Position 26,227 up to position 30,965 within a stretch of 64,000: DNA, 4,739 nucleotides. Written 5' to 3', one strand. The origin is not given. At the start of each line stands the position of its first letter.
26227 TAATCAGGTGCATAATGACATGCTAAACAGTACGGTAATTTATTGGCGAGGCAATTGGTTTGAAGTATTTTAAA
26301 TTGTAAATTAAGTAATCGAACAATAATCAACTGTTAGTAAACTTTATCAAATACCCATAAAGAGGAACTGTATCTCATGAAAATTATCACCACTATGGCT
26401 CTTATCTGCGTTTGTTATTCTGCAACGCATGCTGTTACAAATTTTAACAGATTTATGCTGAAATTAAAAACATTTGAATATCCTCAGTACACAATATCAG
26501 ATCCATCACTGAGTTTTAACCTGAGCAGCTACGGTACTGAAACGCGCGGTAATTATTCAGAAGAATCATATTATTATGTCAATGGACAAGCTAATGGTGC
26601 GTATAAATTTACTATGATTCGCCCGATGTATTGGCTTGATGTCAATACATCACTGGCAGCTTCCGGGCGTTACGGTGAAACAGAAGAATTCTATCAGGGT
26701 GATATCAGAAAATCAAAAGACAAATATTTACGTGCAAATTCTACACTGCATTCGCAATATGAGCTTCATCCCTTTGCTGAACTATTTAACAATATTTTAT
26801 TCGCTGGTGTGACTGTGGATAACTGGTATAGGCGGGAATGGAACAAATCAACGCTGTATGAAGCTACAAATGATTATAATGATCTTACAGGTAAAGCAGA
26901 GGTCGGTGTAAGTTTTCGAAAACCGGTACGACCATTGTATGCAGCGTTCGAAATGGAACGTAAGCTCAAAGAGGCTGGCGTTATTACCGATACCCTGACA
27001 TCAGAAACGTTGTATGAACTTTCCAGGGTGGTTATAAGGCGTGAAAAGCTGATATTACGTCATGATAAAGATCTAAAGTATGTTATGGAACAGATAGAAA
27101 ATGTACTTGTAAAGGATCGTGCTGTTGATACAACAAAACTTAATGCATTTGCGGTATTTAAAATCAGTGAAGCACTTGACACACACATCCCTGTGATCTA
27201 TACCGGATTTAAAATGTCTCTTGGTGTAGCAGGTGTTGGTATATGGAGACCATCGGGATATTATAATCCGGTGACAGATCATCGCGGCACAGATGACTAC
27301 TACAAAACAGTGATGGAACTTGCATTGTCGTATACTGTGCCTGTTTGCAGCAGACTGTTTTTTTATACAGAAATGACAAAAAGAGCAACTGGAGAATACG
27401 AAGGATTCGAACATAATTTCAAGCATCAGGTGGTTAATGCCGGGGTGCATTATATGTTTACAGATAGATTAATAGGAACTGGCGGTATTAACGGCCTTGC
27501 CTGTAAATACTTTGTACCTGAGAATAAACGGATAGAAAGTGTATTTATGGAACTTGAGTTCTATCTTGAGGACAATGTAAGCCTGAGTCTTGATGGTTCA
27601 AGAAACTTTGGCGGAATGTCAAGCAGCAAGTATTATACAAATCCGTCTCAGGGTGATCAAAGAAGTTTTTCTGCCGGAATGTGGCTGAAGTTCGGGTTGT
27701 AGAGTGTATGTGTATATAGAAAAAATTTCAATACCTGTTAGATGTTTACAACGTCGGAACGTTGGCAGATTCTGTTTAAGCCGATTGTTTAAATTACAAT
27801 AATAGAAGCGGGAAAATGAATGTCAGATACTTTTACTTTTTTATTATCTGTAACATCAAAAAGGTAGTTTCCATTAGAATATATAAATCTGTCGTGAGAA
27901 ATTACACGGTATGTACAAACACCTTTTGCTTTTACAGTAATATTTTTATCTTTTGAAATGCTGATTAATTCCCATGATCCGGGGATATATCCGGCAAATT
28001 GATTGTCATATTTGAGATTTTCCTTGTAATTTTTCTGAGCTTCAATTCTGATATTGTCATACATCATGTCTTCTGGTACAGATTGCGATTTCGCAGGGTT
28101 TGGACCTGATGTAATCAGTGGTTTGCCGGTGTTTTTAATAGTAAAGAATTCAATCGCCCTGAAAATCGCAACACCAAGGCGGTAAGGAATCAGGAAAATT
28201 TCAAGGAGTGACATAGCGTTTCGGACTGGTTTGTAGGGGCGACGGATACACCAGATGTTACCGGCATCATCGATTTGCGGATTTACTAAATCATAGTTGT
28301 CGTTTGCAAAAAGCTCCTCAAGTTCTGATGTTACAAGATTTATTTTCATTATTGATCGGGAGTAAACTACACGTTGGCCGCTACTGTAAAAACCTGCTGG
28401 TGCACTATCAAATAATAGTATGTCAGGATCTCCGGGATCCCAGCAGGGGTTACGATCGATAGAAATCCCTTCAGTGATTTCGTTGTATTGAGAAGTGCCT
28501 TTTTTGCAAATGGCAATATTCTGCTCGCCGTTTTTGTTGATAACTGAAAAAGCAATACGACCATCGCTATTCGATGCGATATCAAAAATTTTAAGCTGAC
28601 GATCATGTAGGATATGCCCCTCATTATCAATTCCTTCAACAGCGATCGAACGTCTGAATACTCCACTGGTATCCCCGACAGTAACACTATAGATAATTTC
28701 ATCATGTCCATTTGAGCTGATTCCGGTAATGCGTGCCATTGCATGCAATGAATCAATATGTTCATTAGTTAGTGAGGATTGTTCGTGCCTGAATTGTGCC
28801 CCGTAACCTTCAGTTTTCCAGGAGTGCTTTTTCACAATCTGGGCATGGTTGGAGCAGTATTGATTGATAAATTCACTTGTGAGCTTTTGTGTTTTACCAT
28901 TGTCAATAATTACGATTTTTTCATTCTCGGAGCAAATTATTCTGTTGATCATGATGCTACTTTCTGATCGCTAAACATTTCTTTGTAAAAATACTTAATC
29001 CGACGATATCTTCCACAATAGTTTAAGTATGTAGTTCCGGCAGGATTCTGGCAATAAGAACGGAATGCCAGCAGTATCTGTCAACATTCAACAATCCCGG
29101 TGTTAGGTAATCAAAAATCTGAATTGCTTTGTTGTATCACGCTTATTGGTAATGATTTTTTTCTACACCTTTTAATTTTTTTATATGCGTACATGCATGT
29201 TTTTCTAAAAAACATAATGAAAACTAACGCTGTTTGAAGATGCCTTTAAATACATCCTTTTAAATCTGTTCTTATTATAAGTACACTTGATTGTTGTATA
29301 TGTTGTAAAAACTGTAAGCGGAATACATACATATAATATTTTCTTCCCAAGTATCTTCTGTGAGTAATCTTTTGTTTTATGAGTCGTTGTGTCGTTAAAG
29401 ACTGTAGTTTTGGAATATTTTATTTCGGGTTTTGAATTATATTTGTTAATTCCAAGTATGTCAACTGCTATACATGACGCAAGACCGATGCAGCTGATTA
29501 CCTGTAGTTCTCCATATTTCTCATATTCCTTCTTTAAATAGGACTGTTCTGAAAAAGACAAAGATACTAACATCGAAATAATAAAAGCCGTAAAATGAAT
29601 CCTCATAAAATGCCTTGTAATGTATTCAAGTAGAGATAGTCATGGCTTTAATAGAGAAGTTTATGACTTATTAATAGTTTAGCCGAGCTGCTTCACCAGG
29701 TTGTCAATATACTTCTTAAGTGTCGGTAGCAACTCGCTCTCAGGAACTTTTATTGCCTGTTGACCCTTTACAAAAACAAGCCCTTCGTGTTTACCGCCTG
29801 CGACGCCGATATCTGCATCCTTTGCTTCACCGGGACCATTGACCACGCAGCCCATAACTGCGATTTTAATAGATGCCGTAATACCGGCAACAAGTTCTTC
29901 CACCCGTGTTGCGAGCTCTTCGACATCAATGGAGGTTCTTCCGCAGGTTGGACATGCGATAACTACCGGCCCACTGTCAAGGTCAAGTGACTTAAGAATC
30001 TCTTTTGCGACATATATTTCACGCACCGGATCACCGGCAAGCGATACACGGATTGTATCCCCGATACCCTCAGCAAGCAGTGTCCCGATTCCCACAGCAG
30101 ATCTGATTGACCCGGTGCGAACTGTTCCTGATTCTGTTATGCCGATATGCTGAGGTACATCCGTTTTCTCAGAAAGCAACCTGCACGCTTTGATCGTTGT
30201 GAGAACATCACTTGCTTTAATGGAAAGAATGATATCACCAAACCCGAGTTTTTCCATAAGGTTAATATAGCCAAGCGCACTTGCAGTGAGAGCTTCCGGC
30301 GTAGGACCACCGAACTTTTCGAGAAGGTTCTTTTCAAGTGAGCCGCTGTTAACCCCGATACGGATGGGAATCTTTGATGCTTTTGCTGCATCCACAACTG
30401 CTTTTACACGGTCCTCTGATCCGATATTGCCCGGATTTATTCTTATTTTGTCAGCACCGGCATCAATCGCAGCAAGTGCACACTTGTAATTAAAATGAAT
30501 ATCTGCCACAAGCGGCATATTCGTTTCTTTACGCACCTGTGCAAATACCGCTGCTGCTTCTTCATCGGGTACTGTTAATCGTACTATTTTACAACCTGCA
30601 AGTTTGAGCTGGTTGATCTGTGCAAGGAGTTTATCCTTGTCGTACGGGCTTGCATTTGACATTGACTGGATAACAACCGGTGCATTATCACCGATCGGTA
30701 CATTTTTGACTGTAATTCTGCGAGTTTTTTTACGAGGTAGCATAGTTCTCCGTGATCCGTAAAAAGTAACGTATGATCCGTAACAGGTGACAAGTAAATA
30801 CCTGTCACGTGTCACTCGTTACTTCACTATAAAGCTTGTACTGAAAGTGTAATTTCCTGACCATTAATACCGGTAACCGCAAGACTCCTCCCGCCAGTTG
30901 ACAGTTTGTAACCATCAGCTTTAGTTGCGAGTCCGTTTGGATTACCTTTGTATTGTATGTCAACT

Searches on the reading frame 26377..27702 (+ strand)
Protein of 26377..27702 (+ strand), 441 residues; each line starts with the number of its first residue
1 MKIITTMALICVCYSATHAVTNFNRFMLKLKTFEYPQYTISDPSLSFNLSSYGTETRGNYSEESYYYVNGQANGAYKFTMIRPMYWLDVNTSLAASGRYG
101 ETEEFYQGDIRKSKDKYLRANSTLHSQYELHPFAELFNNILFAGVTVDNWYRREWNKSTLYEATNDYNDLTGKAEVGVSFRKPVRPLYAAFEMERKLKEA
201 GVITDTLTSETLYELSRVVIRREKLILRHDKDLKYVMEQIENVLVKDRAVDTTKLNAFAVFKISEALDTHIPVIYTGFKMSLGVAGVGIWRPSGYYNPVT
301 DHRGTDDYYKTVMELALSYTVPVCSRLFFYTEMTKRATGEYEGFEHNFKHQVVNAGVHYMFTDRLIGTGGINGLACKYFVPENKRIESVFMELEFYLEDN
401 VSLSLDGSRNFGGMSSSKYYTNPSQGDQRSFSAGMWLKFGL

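Call 21: search_protein_families(library=pfam, proteins=[window:26377-27702:+], max_evalue=0.001)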
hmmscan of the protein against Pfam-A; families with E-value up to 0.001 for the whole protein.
window:26377-27702:+ (441 aa): 0 families

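Call 84: search_protein_families(library=pfam, proteins=[window:26377-27702:+], max_evalue=1)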
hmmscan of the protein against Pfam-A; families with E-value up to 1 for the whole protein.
window:26377-27702:+ (441 aa): 1 family
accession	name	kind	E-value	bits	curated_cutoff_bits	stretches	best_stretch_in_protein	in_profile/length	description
PF04102.17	SlyX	-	0.32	12.1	30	1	208-245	15-52/67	SlyX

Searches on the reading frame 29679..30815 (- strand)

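Call 22: search_protein_families(library=pfam, proteins=[window:29679-30815:-], max_evalue=0.001)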
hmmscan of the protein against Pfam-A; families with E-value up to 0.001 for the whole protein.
window:29679-30815:- (378 aa): 1 family
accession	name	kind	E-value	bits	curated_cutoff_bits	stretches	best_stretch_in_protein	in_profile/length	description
PF04551.19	GcpE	-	4e-140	467.1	32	1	31-371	1-342/343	GcpE protein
